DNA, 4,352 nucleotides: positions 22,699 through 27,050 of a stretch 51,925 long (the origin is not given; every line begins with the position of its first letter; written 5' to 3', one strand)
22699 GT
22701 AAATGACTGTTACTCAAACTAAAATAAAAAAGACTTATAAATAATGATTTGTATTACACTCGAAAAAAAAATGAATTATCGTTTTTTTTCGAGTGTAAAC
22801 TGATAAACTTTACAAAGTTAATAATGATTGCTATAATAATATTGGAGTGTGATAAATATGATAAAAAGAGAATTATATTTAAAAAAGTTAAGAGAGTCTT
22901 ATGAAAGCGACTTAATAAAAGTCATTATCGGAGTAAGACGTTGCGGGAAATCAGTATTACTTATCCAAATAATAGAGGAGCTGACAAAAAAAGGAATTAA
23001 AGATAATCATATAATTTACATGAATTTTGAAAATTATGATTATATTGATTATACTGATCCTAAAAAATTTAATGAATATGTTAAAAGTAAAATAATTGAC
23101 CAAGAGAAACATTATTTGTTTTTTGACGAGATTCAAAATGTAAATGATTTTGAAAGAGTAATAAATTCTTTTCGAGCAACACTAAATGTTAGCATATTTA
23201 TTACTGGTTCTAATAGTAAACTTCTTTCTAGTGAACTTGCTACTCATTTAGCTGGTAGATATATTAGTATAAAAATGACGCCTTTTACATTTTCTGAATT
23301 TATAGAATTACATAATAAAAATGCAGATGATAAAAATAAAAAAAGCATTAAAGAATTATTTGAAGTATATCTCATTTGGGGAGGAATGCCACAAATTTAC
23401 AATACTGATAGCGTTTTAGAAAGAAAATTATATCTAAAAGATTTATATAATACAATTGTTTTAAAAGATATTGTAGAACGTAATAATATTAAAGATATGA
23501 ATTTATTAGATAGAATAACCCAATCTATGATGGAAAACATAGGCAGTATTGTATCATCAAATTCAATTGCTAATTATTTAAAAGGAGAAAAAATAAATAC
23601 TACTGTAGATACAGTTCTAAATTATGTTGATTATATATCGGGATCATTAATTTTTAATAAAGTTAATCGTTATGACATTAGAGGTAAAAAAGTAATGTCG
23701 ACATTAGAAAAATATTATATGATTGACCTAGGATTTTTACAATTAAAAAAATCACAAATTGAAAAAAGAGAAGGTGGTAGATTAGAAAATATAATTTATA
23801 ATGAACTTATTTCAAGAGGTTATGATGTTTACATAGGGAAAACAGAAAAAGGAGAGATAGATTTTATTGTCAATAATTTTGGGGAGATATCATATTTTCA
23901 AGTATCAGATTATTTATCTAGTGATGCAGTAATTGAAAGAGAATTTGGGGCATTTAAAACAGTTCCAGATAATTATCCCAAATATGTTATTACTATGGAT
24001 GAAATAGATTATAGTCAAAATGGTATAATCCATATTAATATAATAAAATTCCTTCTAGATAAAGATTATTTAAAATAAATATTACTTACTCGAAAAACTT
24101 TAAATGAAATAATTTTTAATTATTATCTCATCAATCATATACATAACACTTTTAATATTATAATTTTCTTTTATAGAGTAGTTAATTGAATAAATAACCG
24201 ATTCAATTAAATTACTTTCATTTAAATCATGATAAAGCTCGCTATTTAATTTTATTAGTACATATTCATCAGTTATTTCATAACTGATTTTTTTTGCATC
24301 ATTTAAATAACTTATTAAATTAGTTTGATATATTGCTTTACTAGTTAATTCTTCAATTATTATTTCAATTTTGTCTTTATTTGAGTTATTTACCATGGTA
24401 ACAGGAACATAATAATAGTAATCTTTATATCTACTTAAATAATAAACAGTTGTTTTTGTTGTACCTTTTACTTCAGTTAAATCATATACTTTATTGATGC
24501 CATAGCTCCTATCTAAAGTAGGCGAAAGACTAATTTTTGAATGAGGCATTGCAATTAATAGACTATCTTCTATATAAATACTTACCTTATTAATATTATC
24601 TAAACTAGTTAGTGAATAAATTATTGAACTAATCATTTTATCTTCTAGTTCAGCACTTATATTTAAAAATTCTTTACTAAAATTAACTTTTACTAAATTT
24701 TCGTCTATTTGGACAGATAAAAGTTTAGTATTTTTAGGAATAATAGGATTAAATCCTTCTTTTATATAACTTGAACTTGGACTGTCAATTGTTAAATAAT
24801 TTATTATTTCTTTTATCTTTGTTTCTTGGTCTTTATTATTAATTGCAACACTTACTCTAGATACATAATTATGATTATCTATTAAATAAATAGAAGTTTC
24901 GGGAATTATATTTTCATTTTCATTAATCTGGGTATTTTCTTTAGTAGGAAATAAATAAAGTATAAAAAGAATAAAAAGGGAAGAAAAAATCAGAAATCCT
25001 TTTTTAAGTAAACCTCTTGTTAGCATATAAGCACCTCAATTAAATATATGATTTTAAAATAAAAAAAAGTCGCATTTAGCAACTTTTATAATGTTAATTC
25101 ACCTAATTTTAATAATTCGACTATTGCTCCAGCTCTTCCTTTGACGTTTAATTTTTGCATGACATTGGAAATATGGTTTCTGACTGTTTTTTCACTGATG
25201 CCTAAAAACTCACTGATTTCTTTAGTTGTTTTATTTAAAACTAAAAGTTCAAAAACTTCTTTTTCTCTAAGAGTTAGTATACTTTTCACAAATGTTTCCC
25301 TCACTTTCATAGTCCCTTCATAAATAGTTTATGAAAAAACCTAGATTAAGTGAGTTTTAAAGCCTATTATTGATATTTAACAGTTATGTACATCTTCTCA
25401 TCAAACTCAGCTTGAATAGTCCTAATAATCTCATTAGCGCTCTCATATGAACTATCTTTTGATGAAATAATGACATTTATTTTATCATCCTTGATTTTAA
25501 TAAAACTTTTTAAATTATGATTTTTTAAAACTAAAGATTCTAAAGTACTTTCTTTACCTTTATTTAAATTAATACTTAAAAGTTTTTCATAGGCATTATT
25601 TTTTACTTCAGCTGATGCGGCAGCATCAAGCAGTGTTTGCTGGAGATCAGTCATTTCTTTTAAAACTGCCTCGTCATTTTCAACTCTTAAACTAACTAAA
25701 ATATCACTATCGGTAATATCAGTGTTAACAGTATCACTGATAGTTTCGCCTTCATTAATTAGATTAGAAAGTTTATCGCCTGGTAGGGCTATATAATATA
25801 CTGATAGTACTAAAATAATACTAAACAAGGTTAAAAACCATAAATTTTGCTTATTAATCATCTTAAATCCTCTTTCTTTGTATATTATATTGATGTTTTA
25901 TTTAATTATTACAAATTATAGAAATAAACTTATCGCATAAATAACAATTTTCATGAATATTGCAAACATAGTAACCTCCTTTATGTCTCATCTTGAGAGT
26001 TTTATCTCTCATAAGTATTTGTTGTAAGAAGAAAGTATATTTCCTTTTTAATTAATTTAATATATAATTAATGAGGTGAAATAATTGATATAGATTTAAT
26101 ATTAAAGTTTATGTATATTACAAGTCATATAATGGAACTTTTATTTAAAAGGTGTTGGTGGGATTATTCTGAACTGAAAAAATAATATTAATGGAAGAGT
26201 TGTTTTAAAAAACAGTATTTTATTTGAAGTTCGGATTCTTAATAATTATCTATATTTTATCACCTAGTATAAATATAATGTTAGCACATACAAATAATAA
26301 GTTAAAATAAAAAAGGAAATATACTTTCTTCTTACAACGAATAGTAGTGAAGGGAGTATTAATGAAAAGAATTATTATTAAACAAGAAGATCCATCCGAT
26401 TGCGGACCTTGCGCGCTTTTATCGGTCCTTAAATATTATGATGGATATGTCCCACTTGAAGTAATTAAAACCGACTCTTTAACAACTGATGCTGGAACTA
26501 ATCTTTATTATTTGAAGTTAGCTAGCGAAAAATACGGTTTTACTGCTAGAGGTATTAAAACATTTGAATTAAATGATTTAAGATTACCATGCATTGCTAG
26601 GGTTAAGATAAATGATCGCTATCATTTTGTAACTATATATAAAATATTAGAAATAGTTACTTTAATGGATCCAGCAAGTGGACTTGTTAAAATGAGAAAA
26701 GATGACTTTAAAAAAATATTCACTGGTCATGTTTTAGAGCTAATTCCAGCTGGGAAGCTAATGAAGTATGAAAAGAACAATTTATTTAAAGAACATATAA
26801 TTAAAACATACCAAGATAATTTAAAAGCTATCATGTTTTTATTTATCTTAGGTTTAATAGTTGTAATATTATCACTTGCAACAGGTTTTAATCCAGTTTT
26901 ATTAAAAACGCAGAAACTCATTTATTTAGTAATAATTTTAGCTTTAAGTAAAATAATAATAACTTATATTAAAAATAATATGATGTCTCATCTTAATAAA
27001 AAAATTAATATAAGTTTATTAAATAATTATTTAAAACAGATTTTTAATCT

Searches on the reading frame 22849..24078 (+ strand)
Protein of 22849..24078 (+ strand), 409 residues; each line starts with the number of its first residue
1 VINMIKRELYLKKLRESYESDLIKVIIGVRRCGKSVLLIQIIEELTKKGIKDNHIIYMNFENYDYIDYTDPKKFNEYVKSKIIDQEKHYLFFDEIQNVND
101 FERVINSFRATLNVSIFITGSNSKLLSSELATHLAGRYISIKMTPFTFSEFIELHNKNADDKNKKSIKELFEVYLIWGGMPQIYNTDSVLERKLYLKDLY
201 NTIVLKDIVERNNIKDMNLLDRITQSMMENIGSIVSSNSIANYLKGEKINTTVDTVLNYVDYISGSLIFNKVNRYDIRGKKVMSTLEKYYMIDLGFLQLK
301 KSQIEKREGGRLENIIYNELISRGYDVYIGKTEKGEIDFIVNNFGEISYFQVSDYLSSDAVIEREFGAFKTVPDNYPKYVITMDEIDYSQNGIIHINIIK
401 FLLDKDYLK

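Call 7: search_protein_families(library=pfam, proteins=[window:22849-24078:+])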
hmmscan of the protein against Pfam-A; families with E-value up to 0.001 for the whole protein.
window:22849-24078:+ (409 aa): 3 families
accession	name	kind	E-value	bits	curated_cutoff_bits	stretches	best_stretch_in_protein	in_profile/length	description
PF13173.12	AAA_14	-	4.8e-37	127.3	27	1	22-151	3-128/129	AAA domain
PF13635.12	DUF4143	-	2e-14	54.1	28.1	1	206-352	2-157/160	Domain of unknown function (DUF4143)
PF01637.24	ATPase_2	-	5.1e-10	40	33.2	1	6-88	3-88/225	ATPase domain predominantly from Archaea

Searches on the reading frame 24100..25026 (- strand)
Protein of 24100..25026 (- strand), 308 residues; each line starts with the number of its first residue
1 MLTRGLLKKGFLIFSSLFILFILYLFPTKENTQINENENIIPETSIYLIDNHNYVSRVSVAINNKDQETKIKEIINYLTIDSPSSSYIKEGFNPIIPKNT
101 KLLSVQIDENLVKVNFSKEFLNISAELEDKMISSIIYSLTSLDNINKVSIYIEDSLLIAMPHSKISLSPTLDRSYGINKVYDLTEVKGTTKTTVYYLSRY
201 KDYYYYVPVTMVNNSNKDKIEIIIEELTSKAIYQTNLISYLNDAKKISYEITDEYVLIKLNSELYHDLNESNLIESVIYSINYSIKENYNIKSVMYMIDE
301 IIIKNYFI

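Call 7: search_protein_families(library=pfam, proteins=[window:24100-25026:-])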
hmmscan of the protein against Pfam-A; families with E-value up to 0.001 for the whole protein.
window:24100-25026:- (308 aa): 1 family
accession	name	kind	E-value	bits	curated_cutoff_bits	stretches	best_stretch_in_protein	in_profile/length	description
PF10646.14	Germane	-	2e-22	80.4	23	1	46-154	2-113/117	Sporulation and spore germination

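Call 37: search_protein_families(library=ncbifam, proteins=[window:24100-25026:-], max_evalue=0.001)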
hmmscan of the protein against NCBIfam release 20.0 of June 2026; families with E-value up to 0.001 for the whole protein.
window:24100-25026:- (308 aa): 0 families

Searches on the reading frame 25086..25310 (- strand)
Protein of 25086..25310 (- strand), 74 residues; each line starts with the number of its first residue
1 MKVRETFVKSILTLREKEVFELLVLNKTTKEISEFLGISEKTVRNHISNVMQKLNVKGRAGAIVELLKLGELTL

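Call 7: search_protein_families(library=pfam, proteins=[window:25086-25310:-])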
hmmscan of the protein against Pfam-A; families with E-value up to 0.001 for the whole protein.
window:25086-25310:- (74 aa): 8 families
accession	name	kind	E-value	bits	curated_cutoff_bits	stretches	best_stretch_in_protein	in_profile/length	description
PF00196.25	GerE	-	1.1e-19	70.2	23.5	1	11-64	2-55/57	Bacterial regulatory proteins, luxR family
PF08281.18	Sigma70_r4_2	-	4.3e-10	39.5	25.7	1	12-54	11-54/54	Sigma-70, region 4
PF04545.22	Sigma70_r4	-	1.1e-07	31.7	24.1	1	12-54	5-48/50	Sigma-70, region 4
PF04967.18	HTH_10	-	0.00013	22.1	23.1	1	27-54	24-51/53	HTH DNA binding domain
PF08279.18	HTH_11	-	0.00021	21.6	25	1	15-50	1-39/55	HTH domain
PF12728.13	HTH_17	-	0.00027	21.6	27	1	28-48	3-23/51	Helix-turn-helix domain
PF21476.4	PF0610-like_N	-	0.00037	21.1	33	0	28-51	16-39/50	PF0610-like, N-terminal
PF13384.12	HTH_23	-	0.00069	19.8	24.6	1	27-50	18-41/50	Homeodomain-like domain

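Call 37: search_protein_families(library=ncbifam, proteins=[window:25086-25310:-], max_evalue=0.001)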
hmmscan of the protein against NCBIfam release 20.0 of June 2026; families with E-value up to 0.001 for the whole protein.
window:25086-25310:- (74 aa): 26 families (the best 25 are shown)
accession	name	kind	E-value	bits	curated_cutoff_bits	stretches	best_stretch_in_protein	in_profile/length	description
TIGR03020.2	EpsA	equivalog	3.6e-13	49.7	170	1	9-64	188-243/247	XrtB/PEP-CTERM-associated transcriptional regulator EpsA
TIGR03541.1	reg_near_HchA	equivalog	2.3e-11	43.7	215.6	1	9-72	169-232/232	PA1136 family autoinducer-binding transcriptional regulator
NF047785.1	respo_reg_MadR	equivalog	3.5e-11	42.9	300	1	9-70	146-207/209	MadR family response regulator transcription factor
NF007505.1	PRK10100.1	equivalog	1.4e-10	41.2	250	1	9-63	142-196/204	biofilm master transcriptional regulator CsgD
NF052366.1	photon_PedR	equivalog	2.3e-10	40.5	120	1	12-68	3-59/74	photosynthetic electron transport-dependent transcriptional regulator PedR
NF007708.0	PRK10403.1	equivalog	6.1e-10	38.9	343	1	10-68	152-210/215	nitrate/nitrite response regulator protein NarP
NF011896.0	PRK15369.1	equivalog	1e-09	38.4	242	1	9-59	147-197/211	two component system response regulator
NF052445.1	RespRegMctR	equivalog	2.7e-08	33.5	300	1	8-63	141-196/205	two-component system response regulator MctR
NF003420.0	PRK04841.1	equivalog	7.4e-08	30.9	537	1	3-68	830-895/903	HTH-type transcriptional regulator MalT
NF047402.1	TransRegVisN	equivalog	1.2e-07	31.2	250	1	12-64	186-238/246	transcriptional regulator VisN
NF007935.0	PRK10651.1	equivalog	1.2e-07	31.1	250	1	10-65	154-209/216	two-component system response regulator NarL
TIGR02937.1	sigma70-ECF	superfamily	3.9e-07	29.8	42.9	1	11-56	117-163/165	sigma-70 family RNA polymerase sigma factor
TIGR02985.1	Sig70_bacteroi1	subfamily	4.7e-07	30.2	126.4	1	12-55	115-159/162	RNA polymerase sigma-70 factor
NF007685.0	PRK10360.1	equivalog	5.1e-07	29.7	258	1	11-57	137-183/196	response regulator transcription factor UhpA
NF040749.1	tetrathio_RR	equivalog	3.8e-06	26.8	290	1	10-66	132-188/191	tetrathionate respiration response regulator TtrR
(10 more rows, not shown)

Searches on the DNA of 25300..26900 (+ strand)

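Call 9: search_rna_families(source=window, start=25300, end=26900, threshold=evalue, max_evalue=1)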
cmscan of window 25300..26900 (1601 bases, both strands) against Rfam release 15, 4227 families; matches with E-value up to 1: 1.
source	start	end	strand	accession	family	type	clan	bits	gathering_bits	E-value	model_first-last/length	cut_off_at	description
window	26691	26799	+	RF00267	snoR64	Gene; snRNA; snoRNA; CD-box;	-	21.3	45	0.79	1-94/94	no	Small nucleolar RNA R64/Z200 family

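Call 55: search_dna_similar(query=window:25990-26365:+, collection=plasmids, mode=distant, max_rows=5)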
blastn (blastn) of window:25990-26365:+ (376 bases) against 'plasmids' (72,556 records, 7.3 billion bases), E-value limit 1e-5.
No match.

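Call 56: search_dna_similar(query=window:25990-26365:+, collection=phages, mode=distant, max_rows=5)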
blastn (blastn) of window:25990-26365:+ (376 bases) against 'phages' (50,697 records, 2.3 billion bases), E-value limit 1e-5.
No match.

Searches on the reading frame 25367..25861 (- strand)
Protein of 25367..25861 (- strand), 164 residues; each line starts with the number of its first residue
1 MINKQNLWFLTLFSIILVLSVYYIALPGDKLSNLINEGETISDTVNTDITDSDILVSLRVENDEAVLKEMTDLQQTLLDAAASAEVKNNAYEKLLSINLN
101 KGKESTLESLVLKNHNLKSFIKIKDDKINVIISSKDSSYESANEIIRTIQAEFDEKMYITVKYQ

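Call 7: search_protein_families(library=pfam, proteins=[window:25367-25861:-])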
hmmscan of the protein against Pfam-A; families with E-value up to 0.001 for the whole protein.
window:25367-25861:- (164 aa): 1 family
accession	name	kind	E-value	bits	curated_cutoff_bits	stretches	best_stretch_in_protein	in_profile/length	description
PF12685.13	SpoIIIAH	-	7.4e-09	36.3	30.6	1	41-154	70-183/191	SpoIIIAH-like protein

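Call 10: find_encoding_contigs(protein=window:25367-25861:-, flank=4000, max_places=10)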
Protein window:25367-25861:- (164 aa): 6 contigs read that carry it; 3 places shown.
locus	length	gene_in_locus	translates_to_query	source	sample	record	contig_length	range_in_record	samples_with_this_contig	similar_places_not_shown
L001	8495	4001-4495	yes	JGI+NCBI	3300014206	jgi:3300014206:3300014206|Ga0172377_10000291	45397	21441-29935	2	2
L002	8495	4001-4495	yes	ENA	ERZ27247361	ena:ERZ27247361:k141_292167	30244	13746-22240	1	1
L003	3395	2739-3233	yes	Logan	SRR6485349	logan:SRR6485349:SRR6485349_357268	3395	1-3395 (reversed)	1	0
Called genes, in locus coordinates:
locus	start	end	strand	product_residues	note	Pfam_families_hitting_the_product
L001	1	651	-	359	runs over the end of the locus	PF01743:PolyA_pol, PF12627:PolyA_pol_RNAbd, PF13735:tRNA_NucTran2_2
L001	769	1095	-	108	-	-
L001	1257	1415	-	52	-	-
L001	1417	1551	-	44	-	-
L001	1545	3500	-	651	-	PF03412:Peptidase_C39, PF00664:ABC_membrane, PF00005:ABC_tran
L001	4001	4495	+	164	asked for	PF12685:SpoIIIAH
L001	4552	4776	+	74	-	PF00196:GerE, PF04545:Sigma70_r4, PF08281:Sigma70_r4_2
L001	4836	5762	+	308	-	PF10646:Germane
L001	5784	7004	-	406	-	PF01637:ATPase_2, PF13173:AAA_14, PF13635:DUF4143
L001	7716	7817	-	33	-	PF17761:DUF1016_N (weak)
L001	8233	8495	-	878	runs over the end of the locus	PF01326:PPDK_N, PF00391:PEP-utilizers, PF02896:PEP-utilizers_C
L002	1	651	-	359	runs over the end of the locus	PF01743:PolyA_pol, PF12627:PolyA_pol_RNAbd, PF13735:tRNA_NucTran2_2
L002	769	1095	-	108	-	-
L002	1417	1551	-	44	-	-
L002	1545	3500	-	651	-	PF03412:Peptidase_C39, PF00664:ABC_membrane, PF00005:ABC_tran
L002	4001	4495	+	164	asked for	PF12685:SpoIIIAH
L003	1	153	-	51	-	?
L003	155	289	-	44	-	-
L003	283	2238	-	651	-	PF03412:Peptidase_C39, PF00664:ABC_membrane, PF00005:ABC_tran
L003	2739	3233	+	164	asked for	PF12685:SpoIIIAH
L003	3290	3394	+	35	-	?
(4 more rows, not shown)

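Call 37: search_protein_families(library=ncbifam, proteins=[window:25367-25861:-], max_evalue=0.001)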
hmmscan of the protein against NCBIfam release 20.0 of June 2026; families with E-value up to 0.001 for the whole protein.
window:25367-25861:- (164 aa): 0 families

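Call 46: find_homologous_proteins(query=window:25367-25861:-, max_evalue=0.00001)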
Query window:25367-25861:- (164 aa): 2290 proteins with E <= 0.00001 among 2434 candidates; the best 120 are listed.
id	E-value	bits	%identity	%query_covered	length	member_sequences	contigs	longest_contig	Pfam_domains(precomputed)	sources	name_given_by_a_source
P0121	2.2e-93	328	100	100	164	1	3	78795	PF12685.14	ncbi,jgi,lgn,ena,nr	ncbi:MAG: SpoIIIAH-like family protein [Bacilli bacterium]|nr:SpoIIIAH-like family protein [Bacilli 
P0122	4.9e-87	307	92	100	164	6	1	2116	PF12685.14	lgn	-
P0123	4.6e-78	278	85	100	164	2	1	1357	PF12685.14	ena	-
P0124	5.4e-75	268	82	100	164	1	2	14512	PF12685.14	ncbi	-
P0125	1.1e-73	264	83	100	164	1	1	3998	PF12685.14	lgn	-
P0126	1.2e-73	264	80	100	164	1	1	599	PF12685.14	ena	-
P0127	1.2e-73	264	81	100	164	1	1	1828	PF12685.14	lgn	-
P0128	2.2e-73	263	80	100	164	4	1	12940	PF12685.14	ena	-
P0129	5.0e-73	262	80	100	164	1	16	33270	PF12685.14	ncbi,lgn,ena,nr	ncbi:MAG: SpoIIIAH-like family protein [Mollicutes bacterium]|nr:SpoIIIAH-like family protein [Molli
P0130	5.0e-73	262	80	100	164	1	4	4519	PF12685.14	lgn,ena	-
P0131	6.4e-73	262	82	100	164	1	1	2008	PF12685.14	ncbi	-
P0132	8.3e-73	261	81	100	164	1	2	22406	PF12685.14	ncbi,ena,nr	ncbi:MAG: SpoIIIAH-like family protein [Bacilli bacterium]|nr:SpoIIIAH-like family protein [Bacilli 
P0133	8.9e-73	261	80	100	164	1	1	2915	PF12685.14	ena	-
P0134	9.0e-73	261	80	100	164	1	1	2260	PF12685.14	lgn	-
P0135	1.9e-71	257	79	100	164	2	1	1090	PF12685.14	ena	-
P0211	3.9e-53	197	63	100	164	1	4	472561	PF12685.14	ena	-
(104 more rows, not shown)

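Call 48: find_encoding_contigs(protein=P0125, flank=3500, max_places=3)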
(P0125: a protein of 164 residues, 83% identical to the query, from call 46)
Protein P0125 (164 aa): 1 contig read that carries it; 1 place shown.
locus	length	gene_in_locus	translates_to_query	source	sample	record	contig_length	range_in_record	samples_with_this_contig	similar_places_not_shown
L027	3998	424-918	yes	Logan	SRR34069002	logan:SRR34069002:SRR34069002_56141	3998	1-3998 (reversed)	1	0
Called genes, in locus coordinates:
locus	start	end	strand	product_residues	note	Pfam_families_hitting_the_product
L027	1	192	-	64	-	?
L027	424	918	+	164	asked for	PF12685:SpoIIIAH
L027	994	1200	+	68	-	PF00196:GerE, PF04545:Sigma70_r4 (weak), PF08281:Sigma70_r4_2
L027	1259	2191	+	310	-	PF10646:Germane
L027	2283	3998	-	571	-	?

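Call 49: find_encoding_contigs(protein=P0211, flank=4000, max_places=3)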
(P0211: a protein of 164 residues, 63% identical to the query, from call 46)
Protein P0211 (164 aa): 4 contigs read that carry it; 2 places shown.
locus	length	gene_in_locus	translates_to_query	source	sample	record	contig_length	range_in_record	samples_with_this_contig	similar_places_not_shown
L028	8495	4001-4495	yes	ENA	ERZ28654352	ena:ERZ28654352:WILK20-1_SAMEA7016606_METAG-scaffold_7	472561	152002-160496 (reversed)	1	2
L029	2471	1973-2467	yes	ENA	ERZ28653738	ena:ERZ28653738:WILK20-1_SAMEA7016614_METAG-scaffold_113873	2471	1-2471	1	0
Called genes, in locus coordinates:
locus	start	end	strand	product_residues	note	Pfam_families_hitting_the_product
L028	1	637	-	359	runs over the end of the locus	PF01743:PolyA_pol, PF12627:PolyA_pol_RNAbd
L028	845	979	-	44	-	-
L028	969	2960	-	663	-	PF03412:Peptidase_C39, PF00664:ABC_membrane, PF00005:ABC_tran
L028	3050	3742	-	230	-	PF06541:ABC_trans_CmpB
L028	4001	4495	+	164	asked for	PF12685:SpoIIIAH (weak)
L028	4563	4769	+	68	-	PF08281:Sigma70_r4_2 (weak), PF00196:GerE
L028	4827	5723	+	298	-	PF10646:Germane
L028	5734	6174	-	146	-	-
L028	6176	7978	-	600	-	-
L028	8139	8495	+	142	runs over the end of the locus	-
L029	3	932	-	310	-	?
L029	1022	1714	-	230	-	PF06541:ABC_trans_CmpB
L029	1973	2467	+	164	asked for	PF12685:SpoIIIAH (weak)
